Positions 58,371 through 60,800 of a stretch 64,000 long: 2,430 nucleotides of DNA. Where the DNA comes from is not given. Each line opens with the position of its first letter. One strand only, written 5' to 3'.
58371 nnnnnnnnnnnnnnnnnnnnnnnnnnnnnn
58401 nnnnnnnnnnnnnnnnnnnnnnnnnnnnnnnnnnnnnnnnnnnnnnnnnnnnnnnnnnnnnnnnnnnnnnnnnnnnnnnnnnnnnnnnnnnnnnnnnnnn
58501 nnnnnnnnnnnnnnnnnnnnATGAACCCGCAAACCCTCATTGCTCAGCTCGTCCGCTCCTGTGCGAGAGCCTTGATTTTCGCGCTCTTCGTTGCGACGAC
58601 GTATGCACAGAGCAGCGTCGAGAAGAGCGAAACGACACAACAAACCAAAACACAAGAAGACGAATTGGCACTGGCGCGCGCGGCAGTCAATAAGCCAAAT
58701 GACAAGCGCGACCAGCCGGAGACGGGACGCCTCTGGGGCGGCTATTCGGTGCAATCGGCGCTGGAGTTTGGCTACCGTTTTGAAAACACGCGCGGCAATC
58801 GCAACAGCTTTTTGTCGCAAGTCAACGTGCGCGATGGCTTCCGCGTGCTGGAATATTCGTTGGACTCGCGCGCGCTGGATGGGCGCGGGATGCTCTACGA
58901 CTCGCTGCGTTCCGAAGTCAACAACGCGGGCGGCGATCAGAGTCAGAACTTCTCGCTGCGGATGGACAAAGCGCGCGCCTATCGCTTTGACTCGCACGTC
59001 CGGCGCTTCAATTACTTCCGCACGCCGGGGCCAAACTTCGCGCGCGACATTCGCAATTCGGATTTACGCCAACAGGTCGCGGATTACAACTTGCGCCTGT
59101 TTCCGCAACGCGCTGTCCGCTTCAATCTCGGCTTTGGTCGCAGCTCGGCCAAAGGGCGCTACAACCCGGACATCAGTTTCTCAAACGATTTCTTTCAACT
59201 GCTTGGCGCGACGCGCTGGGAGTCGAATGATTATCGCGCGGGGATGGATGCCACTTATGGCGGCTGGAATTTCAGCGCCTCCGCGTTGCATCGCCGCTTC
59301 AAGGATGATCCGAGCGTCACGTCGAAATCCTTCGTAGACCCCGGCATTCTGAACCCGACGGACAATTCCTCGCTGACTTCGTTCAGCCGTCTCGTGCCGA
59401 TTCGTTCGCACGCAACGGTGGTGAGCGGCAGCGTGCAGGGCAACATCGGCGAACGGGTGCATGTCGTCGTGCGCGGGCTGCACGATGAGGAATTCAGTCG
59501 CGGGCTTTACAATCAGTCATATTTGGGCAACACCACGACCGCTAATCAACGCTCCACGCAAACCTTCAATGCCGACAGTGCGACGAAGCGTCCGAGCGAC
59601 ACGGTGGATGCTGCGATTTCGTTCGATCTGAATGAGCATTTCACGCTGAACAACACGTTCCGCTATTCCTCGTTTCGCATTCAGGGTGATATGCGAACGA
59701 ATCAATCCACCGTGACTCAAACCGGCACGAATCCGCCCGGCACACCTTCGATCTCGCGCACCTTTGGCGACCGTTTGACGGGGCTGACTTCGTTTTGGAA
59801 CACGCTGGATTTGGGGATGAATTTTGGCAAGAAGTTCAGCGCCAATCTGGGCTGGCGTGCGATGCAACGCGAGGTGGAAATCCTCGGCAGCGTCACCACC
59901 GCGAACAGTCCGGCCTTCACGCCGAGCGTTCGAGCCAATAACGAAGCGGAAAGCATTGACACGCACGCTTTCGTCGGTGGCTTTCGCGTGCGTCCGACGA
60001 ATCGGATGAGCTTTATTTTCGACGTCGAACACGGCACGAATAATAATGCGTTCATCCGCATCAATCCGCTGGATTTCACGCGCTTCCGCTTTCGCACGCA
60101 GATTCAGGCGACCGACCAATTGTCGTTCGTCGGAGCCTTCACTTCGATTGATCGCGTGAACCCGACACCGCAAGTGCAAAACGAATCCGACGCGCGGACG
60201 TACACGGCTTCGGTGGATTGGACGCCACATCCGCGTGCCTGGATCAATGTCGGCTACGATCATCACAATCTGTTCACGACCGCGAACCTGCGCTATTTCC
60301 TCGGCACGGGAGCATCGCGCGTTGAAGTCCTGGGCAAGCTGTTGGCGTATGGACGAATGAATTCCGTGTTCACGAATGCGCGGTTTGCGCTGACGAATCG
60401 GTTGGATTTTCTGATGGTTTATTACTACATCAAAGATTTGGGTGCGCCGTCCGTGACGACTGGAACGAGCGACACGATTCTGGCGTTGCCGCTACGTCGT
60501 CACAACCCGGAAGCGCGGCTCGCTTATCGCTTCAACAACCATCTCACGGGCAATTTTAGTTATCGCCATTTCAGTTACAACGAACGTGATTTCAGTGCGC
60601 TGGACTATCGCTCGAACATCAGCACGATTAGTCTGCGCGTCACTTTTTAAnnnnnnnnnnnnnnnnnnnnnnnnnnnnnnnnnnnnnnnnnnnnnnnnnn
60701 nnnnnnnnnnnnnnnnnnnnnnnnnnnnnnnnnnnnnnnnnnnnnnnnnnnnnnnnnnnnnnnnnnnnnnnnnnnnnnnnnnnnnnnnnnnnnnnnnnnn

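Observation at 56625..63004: Porin-cytochrome conduit (MtrAB/MtoAB-like) in one operon with a Rieske/cytochrome b complex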

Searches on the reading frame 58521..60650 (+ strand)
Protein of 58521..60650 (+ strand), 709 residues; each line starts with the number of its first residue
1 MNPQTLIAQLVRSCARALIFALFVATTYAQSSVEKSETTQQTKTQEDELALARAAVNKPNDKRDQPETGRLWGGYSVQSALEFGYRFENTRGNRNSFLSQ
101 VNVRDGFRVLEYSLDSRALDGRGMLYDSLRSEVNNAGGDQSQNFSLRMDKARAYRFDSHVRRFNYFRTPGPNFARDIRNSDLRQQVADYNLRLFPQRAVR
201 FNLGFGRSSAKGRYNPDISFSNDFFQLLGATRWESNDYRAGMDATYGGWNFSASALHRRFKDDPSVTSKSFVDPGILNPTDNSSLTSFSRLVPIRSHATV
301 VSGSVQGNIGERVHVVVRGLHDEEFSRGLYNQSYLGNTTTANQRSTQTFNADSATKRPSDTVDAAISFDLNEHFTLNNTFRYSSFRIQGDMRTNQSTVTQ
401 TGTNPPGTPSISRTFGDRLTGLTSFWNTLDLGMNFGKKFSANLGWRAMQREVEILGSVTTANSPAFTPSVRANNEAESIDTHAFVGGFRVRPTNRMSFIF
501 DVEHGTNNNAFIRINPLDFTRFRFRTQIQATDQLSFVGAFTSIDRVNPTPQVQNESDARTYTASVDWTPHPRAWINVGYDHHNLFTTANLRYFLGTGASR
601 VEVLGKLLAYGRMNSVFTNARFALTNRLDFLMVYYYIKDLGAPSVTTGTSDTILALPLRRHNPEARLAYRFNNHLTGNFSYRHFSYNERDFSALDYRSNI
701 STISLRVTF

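Call 5: search_protein_families(library=pfam, proteins=[window:58521-60650:+], max_evalue=0.01)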
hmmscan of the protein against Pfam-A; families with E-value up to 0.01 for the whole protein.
window:58521-60650:+ (709 aa): 0 families

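Call 6: search_protein_families(library=ncbifam, proteins=[window:58521-60650:+], max_evalue=0.01)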
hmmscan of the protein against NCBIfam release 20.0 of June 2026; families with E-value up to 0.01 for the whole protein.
window:58521-60650:+ (709 aa): 0 families

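Call 9: search_solved_structures(query=window:58521-60650:+, max_evalue=10)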
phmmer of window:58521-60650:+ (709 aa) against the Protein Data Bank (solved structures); distinct sequences matched with E-value up to 10: 0.

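Call 10: find_encoding_contigs(protein=window:58521-60650:+, flank=10000, max_places=6)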
Protein window:58521-60650:+ (709 aa): 3 contigs read that carry it; 2 places shown.
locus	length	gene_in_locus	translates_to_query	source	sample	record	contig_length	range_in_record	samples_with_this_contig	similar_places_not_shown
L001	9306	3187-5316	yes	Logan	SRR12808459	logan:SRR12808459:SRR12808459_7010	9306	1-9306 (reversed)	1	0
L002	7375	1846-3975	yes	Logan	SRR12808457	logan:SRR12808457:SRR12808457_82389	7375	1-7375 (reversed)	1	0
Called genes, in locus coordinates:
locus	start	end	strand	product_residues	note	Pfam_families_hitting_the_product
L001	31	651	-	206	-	PF07638:Sigma70_ECF (faint), PF04542:Sigma70_r2, PF08281:Sigma70_r4_2, PF04545:Sigma70_r4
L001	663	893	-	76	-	-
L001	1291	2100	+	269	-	PF14522:Cytochrome_C7 (faint), PF14537:Cytochrom_c3_2 (faint), PF22113:Mtrc-MtrF_II-IV_dom (faint), PF09699:Paired_CXXCH_1 (faint)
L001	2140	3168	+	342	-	PF22113:Mtrc-MtrF_II-IV_dom (faint), PF14522:Cytochrome_C7 (faint), PF02085:Cytochrom_CIII (faint), PF13435:Cytochrome_C554 (faint), PF09699:Paired_CXXCH_1, PF14537:Cytochrom_c3_2 (weak), PF09699:Paired_CXXCH_1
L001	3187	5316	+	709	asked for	-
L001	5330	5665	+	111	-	PF00034:Cytochrom_C, PF13442:Cytochrome_CBB3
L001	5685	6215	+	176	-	PF00355:Rieske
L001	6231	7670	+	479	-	PF00033:Cytochrome_B, PF13631:Cytochrom_B_N_2, PF00032:Cytochrom_B_C, PF00034:Cytochrom_C, PF13442:Cytochrome_CBB3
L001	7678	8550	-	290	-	PF00027:cNMP_binding, PF13545:HTH_Crp_2, PF00325:Crp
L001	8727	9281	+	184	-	PF01814:Hemerythrin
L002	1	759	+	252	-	?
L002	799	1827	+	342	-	PF22113:Mtrc-MtrF_II-IV_dom (faint), PF14522:Cytochrome_C7 (faint), PF02085:Cytochrom_CIII (faint), PF13435:Cytochrome_C554 (faint), PF09699:Paired_CXXCH_1, PF14537:Cytochrom_c3_2 (weak), PF09699:Paired_CXXCH_1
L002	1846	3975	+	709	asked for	-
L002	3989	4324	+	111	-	PF00034:Cytochrom_C, PF13442:Cytochrome_CBB3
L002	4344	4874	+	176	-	PF00355:Rieske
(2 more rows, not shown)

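Call 11: find_homologous_proteins(query=window:58521-60650:+, max_evalue=0.001)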
Query window:58521-60650:+ (709 aa): 170 proteins with E <= 0.001 among 8000 candidates; the best 120 are listed.
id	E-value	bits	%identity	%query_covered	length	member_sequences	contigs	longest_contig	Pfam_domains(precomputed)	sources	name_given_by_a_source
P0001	0.0e+0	1602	100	100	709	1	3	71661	-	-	-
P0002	0.0e+0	1479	92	100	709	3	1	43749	-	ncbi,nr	ncbi:MAG TPA: hypothetical protein VFZ34_07730 [Blastocatellia bacterium]|nr:hypothetical protein [B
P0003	0.0e+0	1279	79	100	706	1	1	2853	-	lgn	-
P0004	0.0e+0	1200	74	100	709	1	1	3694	-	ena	-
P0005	0.0e+0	1182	74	100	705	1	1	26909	-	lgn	-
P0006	0.0e+0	1138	72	100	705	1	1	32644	-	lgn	-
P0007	0.0e+0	1112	71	100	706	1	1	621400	-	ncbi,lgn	-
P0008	0.0e+0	1107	70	100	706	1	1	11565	-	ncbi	-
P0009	0.0e+0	1104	70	99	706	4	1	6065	-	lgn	-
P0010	0.0e+0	1095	69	99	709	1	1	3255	-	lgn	-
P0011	8.7e-293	991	64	99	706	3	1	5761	-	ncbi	-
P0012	2.8e-282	956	64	96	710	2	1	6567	-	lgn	-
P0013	2.9e-280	949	63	96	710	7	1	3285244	-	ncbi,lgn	ncbi:MAG: hypothetical protein U0Z53_04245 [Blastocatellia bacterium]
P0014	3.0e-271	920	60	97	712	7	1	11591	-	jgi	jgi:hypothetical protein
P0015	1.5e-270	917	59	100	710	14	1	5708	-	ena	-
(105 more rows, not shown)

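Call 19: find_related_loci(query=A1, collection=genome_contigs, flank=10000)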
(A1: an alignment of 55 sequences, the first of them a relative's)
Query A1 (709 aa) in genome_contigs; peptide patterns used: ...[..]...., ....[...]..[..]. (x = any residue, [..] = any of these).
83 stretches matched a pattern; 62 encode a relative of the query (tblastn E <= 1e-3); 57 distinct loci.
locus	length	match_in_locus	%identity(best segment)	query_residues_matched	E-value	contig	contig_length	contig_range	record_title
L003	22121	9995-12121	88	1-709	0e+0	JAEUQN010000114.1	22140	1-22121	MAG: Blastocatellia bacterium isolate new MAG-252 NODE_114_length_22140_cov_4.796945, whole genome shotgun sequence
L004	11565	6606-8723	70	1-709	0e+0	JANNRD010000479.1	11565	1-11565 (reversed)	MAG: Acidobacteriota bacterium isolate SOY_31_metabat_379 SOY_31_k141_3486691, whole genome shotgun sequence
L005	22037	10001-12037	63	27-709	0e+0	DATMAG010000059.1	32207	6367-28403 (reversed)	MAG TPA_asm: Blastocatellia bacterium isolate SMAG_U13319 k141_373486, whole genome shotgun sequence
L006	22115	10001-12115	60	4-709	0e+0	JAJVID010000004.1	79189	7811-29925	MAG: Acidobacteria bacterium isolate Bin_42R c_000000001269, whole genome shotgun sequence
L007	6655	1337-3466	60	1-709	0e+0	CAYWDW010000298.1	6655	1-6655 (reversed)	MAG TPA_asm: uncultured Heliobacteriaceae bacterium isolate binchicken_co27_206 genome assembly, contig: NODE_20256_leng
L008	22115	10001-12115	58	4-709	0e+0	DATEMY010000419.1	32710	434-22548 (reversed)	MAG TPA_asm: Blastocatellia bacterium isolate SMAG_U8955 k141_1533887, whole genome shotgun sequence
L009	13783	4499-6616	58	4-709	0e+0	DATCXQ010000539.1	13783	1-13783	MAG TPA_asm: Blastocatellia bacterium isolate SMAG_U7443 k141_518303, whole genome shotgun sequence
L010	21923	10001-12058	60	17-709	0e+0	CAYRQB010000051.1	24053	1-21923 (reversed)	MAG TPA_asm: uncultured Heliomicrobium sp. isolate SRP287453_co1_6 genome assembly, contig: NODE_3628_length_24053_cov_7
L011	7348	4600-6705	57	6-709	0e+0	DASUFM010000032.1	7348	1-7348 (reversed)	MAG TPA_asm: Blastocatellia bacterium isolate SMAG_U1379 k141_688505, whole genome shotgun sequence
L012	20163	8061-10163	57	5-709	0e+0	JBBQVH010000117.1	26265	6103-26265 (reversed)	MAG: Blastocatellia bacterium isolate Co_metawrap_1988 Cmw_1988_k141_16168042_length_26265_cov_11.9983, whole genome sho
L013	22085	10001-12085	57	14-709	0e+0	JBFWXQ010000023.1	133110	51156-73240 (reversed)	MAG: Blastocatellales bacterium isolate CA_2019_TPBS_144 NODE_1163_length_133110_cov_21.140131_TPBS, whole genome shotgu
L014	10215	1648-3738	57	4-709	0e+0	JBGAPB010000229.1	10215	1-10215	MAG: Blastocatellia bacterium isolate MAG_AAO_H10.7 AAOH10-7_opera_contig_17054, whole genome shotgun sequence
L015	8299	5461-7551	57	4-709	0e+0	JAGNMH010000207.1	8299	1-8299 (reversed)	MAG: Acidobacteria bacterium isolate Go_SlAct_bin_180 Go_SlAct_46354_length_8299_cov_4.631547, whole genome shotgun sequ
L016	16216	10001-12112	56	7-709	0e+0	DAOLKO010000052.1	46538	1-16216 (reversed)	MAG TPA_asm: Blastocatellia bacterium isolate AMR_MDS_0338 NODE_314_length_46538_cov_18.822193, whole genome shotgun seq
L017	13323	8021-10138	55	7-709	0e+0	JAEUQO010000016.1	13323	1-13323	MAG: Acidobacteria bacterium isolate new MAG-253 k141_769141, whole genome shotgun sequence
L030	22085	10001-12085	52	14-709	0e+0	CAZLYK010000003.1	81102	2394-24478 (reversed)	MAG TPA_asm: uncultured Heliobacteriaceae bacterium isolate SRP173033_co3_4 genome assembly, contig: NODE_221_length_811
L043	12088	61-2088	45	29-709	0e+0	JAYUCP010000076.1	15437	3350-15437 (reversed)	MAG: Acidobacteriota bacterium isolate GFS_6987 GFS_6987_75, whole genome shotgun sequence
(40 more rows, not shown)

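Call 22: predict_structure(alignment_id=A1)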
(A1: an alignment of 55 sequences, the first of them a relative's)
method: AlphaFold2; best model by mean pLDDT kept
length: 709 residues; sequences in the alignment: 55
mean_pLDDT: 82.8   pTM: 0.71
mean pLDDT of the five models: 82.8, 81.3, 80.4, 74.3, 66.2
residues with pLDDT >= 90: 300; 70-90: 286; 50-70: 78; < 50: 45
segments of 3 or more residues with pLDDT < 50: 15-48, 464-467
pLDDT, mean of each block of 10 residues (from residue 1): 55 50 31 40 46 53 65 85 90 82 85 85 82 77 91 91 77 60 92 91 95 85 84 94 94 97 87 77 85 94 95 95 95 88 86 94 97 95 93 90 81 84 94 93 94 78 53 77 95 93 83 70 94 92 78 77 91 88 88 76 87 92 85 91 85 84 89 88 81 79 90
secondary structure, 60 per line:
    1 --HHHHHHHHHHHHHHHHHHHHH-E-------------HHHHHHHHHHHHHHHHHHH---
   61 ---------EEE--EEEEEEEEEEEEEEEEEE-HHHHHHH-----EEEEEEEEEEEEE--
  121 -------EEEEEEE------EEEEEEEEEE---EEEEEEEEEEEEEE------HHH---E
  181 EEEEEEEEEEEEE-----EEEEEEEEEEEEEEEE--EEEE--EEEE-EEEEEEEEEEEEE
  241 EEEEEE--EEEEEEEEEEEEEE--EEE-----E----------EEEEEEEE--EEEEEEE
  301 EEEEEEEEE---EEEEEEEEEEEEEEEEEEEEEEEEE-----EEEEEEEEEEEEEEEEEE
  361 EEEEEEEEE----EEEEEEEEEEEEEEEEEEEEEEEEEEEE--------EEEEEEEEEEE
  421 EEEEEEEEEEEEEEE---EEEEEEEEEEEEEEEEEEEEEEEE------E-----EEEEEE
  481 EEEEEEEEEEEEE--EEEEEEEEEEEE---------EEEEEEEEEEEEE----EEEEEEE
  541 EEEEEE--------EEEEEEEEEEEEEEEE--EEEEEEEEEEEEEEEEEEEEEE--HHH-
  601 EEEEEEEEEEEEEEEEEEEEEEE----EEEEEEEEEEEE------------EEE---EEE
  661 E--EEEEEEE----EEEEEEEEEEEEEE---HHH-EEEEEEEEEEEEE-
elements in order (helices of 4 or more, strands of 3 or more residues): H3-23 H39-57 E70-72 E75-92 H94-100 E106-118 E128-134 E141-150 E154-167 E180-193 E199-214 E217-220 E223-226 E228-246 E249-262 E265-267 E284-291 E294-309 E313-337 E343-369 E374-401 E410-435 E439-462 E475-493 E496-507 E517-529 E534-546 E555-570 E573-594 E601-623 E628-639 E652-654 E658-661 E664-670 E675-688 E696-708

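Call 24: search_protein_representatives(alignment_id=A1)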
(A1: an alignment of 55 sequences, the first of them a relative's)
Query: 55 sequences, 710 profile positions. Proteins with E-value up to 0.001 (for the whole library): 1321; up to 1e-10: 704; up to 1e-30: 184. The best 150 are listed.
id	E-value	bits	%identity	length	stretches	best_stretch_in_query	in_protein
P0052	0.0e+00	1269.4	-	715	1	1-710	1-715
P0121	1.7e-271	918.9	-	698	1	19-710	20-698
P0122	1.1e-264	896.4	-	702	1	1-710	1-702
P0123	1.7e-256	869.3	-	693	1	1-710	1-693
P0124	2.2e-191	654.1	-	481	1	176-645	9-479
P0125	3.6e-156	537.6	-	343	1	1-342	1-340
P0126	2.6e-147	508.4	-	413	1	1-393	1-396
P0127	7.6e-146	503.5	-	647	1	71-710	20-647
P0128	2.7e-124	432.3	-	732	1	40-710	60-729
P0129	9.4e-122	423.9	-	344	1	359-710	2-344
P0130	1.1e-114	400.5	-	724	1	76-708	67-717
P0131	1.6e-109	383.4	-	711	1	39-710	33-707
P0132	1.1e-108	380.6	-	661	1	79-709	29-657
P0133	4.2e-107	375.5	-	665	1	76-710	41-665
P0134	1.0e-106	374.2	-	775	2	13-345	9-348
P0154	2.4e-75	270.5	-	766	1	66-710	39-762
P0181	6.4e-57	209.6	-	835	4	69-277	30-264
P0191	5.4e-52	193.3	-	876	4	55-272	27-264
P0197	2.2e-50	188.0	-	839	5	66-276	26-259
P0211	1.4e-46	175.4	-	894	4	60-275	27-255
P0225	4.8e-42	160.4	-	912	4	70-251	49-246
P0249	2.0e-38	148.4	-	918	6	68-275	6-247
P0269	2.0e-35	138.5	-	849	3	73-252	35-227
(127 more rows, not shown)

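Call 25: search_protein_families(library=pfam, proteins=[P0128, P0130, P0154, P0181, P0191, P0197, P0211, P0225, P0249, P0269], max_evalue=0.01)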
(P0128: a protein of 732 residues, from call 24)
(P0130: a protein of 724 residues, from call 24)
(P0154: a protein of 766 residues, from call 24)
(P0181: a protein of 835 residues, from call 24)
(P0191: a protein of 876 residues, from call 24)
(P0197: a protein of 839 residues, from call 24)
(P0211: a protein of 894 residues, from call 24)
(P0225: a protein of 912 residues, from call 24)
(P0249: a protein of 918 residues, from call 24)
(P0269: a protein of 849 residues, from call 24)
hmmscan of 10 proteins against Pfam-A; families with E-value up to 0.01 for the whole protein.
P0128 (732 aa): 0 families

P0130 (724 aa): 0 families

P0154 (766 aa): 0 families

P0181 (835 aa): 1 family
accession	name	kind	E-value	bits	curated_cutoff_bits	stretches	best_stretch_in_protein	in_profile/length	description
PF13505.12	OMP_b-brl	-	0.00085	20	28.7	0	589-681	55-156/175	Outer membrane protein beta-barrel domain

P0191 (876 aa): 0 families

P0197 (839 aa): 0 families

P0211 (894 aa): 2 families
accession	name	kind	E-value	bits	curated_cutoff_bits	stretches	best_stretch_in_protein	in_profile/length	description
PF13442.11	Cytochrome_CBB3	-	2.1e-11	44.4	27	1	811-887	4-68/68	Cytochrome C oxidase, cbb3-type, subunit III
PF00034.26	Cytochrom_C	-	8.2e-06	27.5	21.3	1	817-890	6-89/90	Cytochrome c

P0225 (912 aa): 0 families

P0249 (918 aa): 0 families

P0269 (849 aa): 0 families

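Call 26: fold_search(model_id=the predicted structure, library=pdb)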
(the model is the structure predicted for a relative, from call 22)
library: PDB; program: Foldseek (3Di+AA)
matches with E <= 10: 790; with E <= 0.001: 254
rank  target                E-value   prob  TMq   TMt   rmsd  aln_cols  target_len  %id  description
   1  6r2q_B                8.5e-14  1.00  0.60  0.65   7.6       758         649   11  Structure of the Mtr complex (released 2020-04-22)
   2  5fp1                  2.5e-12  1.00  0.39  0.39  14.0       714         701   10  Crystal structure of the siderophore receptor PiuA from Acinetobacter baumannii (released 2016-05-11)
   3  5nec_B                2.8e-12  1.00  0.36  0.39  12.2       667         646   13  Crystal structure of the siderophore receptor PiuD from Pseudomonas aeruginosa (released 2018-02-07)
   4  5nec_A                4.4e-12  1.00  0.36  0.39  12.4       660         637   13  Crystal structure of the siderophore receptor PiuD from Pseudomonas aeruginosa (released 2018-02-07)
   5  1xkw                  1.4e-11  1.00  0.38  0.41  13.6       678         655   12  Pyochelin outer membrane receptor FptA from Pseudomonas aeruginosa (released 2005-10-04)
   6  6h7f_A                8.3e-11  1.00  0.39  0.40  12.7       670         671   10  Crystal structure of BauA, the Ferric preacinetobactin receptor from Acinetobacter baumannii in complex with Fe3+-Prea (released 2018-10-10)
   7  9a3c_MODEL_1_A        8.7e-11  1.00  0.39  0.37  15.0       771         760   11  Model of E. coli Fiu by in-cell photo-crosslinking MS and deep learning (released 2023-02-24)
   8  6e4v                  9.5e-11  1.00  0.40  0.41  12.4       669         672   11  The Crystal Structure of FhuE from E. coli in complex with its substrate Coprogen (released 2019-04-10)
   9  4epa                  1.1e-10  1.00  0.40  0.44  11.5       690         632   11  The crystal structure of the ferric yersiniabactin uptake receptor FyuA from Yersinia pestis (released 2012-06-20)
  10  6h7v_B                2.6e-10  1.00  0.37  0.39  13.2       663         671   11  Crystal structure of BauA, the Ferric preacinetobactin receptor from Acinetobacter baumannii (released 2018-10-10)
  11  6h7v_A                2.9e-10  1.00  0.37  0.39  12.9       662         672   11  Crystal structure of BauA, the Ferric preacinetobactin receptor from Acinetobacter baumannii (released 2018-10-10)
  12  2o5p_B                3.0e-10  1.00  0.38  0.36  12.7       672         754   12  Crystal structure of the full length ferric pyoverdine outer membrane receptor FpvA of Pseudomonas aeruginosa in its a (released 2007-10-30)
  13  1kmp                  4.2e-10  1.00  0.39  0.42  12.4       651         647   10  Crystal structure of the Outer Membrane Transporter FecA Complexed with Ferric Citrate (released 2002-03-06)
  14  2o5p_A                4.8e-10  1.00  0.38  0.35  14.7       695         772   12  Crystal structure of the full length ferric pyoverdine outer membrane receptor FpvA of Pseudomonas aeruginosa in its a (released 2007-10-30)
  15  6bpn                  7.7e-10  1.00  0.37  0.40  14.1       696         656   11  The crystal structure of the Ferric-Catecholate import receptor Fiu from E. coli K12: Open form (C2221) (released 2018-11-28)
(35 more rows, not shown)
